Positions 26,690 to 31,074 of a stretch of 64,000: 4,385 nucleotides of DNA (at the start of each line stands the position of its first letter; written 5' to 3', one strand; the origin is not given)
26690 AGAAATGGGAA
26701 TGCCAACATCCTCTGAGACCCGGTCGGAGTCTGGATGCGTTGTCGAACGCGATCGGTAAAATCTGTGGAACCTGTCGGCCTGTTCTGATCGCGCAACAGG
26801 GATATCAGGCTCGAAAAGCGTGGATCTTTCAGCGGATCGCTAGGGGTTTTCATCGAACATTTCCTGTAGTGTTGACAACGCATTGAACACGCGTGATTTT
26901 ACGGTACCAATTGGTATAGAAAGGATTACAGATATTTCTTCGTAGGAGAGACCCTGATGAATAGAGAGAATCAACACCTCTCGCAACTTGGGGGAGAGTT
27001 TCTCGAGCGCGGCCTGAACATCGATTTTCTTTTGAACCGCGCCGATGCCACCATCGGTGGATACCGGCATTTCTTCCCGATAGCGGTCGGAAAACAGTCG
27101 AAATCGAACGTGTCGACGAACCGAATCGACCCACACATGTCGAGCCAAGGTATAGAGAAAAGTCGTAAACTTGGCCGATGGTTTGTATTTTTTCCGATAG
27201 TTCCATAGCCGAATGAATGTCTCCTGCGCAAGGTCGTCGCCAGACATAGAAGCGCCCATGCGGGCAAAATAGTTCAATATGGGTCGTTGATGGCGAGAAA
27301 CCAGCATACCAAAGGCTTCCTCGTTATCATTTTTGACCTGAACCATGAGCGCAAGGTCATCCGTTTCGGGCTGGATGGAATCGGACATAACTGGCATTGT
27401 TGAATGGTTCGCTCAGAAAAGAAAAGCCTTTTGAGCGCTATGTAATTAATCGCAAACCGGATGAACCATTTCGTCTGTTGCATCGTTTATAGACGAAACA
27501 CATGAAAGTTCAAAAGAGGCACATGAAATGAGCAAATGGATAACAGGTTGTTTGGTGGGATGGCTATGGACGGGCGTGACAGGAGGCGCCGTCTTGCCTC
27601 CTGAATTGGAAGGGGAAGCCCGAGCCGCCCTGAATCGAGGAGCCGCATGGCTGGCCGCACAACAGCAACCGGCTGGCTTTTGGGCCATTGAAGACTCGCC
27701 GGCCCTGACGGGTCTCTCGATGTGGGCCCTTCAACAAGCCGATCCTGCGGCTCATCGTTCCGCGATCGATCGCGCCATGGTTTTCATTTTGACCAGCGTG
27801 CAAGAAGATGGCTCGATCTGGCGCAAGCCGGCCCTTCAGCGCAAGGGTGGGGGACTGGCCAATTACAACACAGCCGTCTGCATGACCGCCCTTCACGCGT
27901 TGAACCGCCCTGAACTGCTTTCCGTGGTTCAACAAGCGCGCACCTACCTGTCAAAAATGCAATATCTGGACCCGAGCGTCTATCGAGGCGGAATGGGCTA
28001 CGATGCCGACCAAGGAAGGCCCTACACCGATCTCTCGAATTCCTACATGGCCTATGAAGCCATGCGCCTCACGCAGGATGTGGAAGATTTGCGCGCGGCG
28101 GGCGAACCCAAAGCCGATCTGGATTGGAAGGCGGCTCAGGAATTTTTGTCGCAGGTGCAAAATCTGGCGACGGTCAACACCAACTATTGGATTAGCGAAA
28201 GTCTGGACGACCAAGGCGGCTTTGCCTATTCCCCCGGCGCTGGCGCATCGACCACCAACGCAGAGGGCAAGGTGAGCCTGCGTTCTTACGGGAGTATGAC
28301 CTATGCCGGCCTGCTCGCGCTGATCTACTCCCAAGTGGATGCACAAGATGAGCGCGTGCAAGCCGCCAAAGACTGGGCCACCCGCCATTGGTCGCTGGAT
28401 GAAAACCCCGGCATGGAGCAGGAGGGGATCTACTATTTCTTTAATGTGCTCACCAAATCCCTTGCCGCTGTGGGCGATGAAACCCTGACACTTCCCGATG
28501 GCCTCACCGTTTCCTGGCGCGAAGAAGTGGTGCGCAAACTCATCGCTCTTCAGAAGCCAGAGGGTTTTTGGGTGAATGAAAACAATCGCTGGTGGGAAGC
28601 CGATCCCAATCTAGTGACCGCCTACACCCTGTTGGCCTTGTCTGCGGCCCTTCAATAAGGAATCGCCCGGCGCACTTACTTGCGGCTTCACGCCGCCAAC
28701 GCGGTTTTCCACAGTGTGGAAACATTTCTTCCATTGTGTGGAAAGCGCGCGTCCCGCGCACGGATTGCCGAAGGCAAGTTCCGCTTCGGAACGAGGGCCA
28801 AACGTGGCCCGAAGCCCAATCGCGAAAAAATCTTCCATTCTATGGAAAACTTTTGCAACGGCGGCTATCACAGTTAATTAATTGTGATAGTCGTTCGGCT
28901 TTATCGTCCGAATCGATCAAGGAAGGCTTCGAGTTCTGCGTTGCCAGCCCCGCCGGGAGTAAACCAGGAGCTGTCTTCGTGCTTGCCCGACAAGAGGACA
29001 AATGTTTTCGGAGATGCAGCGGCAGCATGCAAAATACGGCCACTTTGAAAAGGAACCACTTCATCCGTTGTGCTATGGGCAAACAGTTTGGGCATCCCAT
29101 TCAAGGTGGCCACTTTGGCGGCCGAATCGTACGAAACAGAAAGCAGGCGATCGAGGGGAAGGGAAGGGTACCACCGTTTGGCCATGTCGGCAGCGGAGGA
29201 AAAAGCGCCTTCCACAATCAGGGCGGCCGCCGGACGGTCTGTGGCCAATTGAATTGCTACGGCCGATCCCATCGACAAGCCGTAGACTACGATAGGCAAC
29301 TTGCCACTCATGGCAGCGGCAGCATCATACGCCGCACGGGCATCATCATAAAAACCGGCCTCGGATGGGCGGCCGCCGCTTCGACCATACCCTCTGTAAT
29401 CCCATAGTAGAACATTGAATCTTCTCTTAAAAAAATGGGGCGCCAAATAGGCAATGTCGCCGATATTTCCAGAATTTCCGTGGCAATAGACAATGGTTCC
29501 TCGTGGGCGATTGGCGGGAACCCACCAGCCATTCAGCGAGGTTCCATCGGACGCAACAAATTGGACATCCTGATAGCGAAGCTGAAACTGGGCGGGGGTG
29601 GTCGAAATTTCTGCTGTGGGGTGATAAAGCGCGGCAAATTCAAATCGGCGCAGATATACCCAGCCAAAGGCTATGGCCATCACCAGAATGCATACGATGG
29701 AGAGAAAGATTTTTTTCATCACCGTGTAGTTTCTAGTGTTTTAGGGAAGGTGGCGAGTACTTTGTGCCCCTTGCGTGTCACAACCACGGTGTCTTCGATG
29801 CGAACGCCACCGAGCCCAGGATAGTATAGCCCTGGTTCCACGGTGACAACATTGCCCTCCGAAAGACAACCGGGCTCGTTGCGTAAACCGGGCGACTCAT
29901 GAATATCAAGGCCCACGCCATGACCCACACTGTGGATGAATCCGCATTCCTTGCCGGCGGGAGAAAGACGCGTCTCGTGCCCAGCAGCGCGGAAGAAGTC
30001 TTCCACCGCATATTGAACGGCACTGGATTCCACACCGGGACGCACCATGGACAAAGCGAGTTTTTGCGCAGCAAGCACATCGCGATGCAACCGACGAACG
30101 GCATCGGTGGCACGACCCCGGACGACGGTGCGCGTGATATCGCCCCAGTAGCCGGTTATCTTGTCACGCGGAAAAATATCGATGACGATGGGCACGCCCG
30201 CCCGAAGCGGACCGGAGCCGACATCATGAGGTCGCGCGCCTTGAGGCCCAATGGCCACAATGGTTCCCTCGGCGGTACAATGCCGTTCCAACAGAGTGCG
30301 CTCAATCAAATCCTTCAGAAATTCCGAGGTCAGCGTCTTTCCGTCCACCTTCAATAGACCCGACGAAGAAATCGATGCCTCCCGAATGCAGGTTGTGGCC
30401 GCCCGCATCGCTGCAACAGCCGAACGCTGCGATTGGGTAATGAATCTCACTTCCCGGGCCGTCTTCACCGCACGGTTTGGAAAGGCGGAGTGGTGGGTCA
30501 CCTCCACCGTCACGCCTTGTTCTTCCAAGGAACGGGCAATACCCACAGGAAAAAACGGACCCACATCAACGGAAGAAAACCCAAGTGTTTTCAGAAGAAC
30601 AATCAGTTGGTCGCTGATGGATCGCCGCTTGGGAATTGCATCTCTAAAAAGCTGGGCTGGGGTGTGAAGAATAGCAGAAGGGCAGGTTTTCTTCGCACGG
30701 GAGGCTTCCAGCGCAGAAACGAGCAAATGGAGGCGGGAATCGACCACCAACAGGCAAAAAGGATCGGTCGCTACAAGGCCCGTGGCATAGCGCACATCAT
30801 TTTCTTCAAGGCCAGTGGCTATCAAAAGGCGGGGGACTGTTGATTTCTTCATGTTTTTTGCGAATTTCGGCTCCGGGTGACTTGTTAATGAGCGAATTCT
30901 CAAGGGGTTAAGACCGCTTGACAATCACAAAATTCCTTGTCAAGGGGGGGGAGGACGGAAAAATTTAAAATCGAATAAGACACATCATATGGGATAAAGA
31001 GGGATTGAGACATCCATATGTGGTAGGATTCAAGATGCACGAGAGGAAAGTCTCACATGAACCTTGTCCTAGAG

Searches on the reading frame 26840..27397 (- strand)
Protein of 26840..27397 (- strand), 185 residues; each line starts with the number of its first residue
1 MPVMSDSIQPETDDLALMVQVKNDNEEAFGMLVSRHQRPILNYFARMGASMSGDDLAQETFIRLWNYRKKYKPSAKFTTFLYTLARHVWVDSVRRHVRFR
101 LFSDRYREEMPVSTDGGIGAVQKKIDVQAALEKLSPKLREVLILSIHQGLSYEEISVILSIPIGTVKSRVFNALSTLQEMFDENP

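Call 6: search_protein_families(library=pfam, proteins=[window:26840-27397:-])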
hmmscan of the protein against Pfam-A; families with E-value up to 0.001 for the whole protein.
window:26840-27397:- (185 aa): 4 families
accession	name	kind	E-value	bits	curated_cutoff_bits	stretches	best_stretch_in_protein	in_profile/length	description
PF08281.18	Sigma70_r4_2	-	2.7e-14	53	25.7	1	126-177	3-54/54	Sigma-70, region 4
PF04542.20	Sigma70_r2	-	6.9e-14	51.8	24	1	32-98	1-70/71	Sigma-70 region 2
PF04545.22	Sigma70_r4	-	1.1e-10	41.3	24.1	1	130-178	1-49/50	Sigma-70, region 4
PF07638.17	Sigma70_ECF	-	0.00024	21.5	21.1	1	55-169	51-171/185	ECF sigma factor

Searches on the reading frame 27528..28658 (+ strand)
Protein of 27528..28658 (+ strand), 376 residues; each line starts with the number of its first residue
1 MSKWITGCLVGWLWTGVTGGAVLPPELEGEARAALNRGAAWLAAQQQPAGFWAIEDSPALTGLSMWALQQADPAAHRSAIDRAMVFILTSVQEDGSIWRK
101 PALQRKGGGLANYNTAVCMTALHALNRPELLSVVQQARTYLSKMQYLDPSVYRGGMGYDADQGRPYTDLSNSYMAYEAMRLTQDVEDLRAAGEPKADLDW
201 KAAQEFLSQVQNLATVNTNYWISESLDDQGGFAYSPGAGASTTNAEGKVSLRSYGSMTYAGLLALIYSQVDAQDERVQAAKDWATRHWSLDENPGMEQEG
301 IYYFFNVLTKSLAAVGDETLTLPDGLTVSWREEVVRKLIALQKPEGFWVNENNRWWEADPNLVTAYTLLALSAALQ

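Call 6: search_protein_families(library=pfam, proteins=[window:27528-28658:+])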
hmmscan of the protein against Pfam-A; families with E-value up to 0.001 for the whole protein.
window:27528-28658:+ (376 aa): 1 family
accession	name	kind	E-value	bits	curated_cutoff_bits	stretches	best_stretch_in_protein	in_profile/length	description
PF13243.12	SQHop_cyclase_C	-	0.00038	20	26.1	0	60-162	141-237/319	Squalene-hopene cyclase C-terminal domain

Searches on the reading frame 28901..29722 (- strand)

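Call 6: search_protein_families(library=pfam, proteins=[window:28901-29722:-])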
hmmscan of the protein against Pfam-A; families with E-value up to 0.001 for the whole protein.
window:28901-29722:- (273 aa): 3 families
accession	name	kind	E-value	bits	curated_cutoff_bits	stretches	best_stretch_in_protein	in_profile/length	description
PF12146.15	Hydrolase_4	-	2.2e-21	76.7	27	1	72-180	2-116/239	Serine aminopeptidase, S33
PF00561.26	Abhydrolase_1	-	4e-14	53.3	25.8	1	76-176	2-105/245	alpha/beta hydrolase fold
PF12697.13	Abhydrolase_6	-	1.7e-10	42.3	26.3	1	77-219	1-135/217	Alpha/beta hydrolase family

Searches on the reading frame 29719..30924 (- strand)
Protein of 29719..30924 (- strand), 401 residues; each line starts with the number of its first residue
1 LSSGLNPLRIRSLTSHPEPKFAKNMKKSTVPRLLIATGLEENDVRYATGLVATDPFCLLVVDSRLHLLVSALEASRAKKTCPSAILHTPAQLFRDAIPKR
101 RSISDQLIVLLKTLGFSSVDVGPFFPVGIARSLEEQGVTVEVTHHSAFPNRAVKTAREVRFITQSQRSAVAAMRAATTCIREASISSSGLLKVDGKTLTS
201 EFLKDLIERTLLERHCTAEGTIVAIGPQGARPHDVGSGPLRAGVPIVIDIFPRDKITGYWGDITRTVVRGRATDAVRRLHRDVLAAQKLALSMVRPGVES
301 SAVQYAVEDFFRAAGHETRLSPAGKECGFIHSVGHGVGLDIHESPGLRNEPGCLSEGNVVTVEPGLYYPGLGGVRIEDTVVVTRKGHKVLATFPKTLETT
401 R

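Call 6: search_protein_families(library=pfam, proteins=[window:29719-30924:-])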
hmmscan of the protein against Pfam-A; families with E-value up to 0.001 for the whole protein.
window:29719-30924:- (401 aa): 1 family
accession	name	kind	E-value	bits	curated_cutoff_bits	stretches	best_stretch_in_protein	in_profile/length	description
PF00557.29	Peptidase_M24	-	4.6e-44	151.1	23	1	162-383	3-207/208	Metallopeptidase family M24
